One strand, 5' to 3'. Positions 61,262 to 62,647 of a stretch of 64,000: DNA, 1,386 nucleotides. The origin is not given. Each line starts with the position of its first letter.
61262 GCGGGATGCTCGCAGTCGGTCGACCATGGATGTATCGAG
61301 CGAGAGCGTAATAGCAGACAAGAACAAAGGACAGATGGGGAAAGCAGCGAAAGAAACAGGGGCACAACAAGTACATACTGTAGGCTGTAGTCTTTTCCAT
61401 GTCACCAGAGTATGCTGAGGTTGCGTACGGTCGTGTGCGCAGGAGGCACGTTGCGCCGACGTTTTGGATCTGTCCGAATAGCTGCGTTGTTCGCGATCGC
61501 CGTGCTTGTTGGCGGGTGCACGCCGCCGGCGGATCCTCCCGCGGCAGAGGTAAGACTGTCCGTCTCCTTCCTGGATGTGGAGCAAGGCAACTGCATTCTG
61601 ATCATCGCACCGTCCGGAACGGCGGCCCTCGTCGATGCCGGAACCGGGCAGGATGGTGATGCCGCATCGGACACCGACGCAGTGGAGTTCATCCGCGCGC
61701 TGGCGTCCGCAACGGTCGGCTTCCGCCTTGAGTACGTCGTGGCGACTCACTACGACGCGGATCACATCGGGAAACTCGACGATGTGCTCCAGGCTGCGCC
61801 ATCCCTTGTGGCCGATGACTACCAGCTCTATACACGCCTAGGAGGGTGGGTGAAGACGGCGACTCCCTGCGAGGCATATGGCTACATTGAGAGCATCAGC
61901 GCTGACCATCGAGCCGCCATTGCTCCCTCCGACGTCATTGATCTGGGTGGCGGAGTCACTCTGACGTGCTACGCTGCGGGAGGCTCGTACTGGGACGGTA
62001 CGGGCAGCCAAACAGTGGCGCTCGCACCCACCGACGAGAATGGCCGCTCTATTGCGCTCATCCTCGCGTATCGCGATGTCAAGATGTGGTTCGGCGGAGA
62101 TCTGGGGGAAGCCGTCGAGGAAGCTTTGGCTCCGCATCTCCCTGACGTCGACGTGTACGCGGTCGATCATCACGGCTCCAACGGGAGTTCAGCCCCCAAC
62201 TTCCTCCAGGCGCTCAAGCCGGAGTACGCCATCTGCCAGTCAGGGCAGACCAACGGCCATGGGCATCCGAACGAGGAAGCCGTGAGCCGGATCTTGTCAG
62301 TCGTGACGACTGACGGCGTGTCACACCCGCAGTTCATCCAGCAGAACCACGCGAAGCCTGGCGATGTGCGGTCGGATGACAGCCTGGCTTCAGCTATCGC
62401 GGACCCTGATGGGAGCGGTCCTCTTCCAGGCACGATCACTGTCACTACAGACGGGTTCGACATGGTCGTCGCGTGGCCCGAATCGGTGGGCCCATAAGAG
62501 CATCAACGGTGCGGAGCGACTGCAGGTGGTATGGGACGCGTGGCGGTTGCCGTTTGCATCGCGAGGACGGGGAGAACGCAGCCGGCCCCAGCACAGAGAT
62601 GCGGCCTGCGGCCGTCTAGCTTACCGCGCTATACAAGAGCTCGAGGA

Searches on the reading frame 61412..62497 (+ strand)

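Call 81: search_protein_families(library=ncbifam, proteins=[window:61412-62497:+], max_evalue=0.001)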
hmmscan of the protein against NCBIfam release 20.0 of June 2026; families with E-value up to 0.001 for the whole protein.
window:61412-62497:+ (361 aa): 5 families
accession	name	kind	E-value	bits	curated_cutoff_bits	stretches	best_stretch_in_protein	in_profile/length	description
TIGR00361.1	ComEC_Rec2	equivalog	3e-19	68.7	190.05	1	50-293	442-648/663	DNA internalization-related competence protein ComEC/Rec2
NF041809.1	Avs1a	equivalog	7.1e-13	48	420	1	208-296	250-343/387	AVAST type 1 anti-phage system MBL fold metallo-hydrolase Avs1a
NF008580.0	PRK11539.1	equivalog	1.4e-10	40.2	969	2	229-293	640-707/758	ComEC family protein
NF049846.1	blaAHM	exception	1.2e-07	30.9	590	0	53-128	67-132/304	AHM family subclass B3-like metallo-beta-lactamase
NF058524.1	6A-MBL_enzyme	equivalog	0.00083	18.6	220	0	55-127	3-78/346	anti-phage 6A-MBL system MBL-fold protein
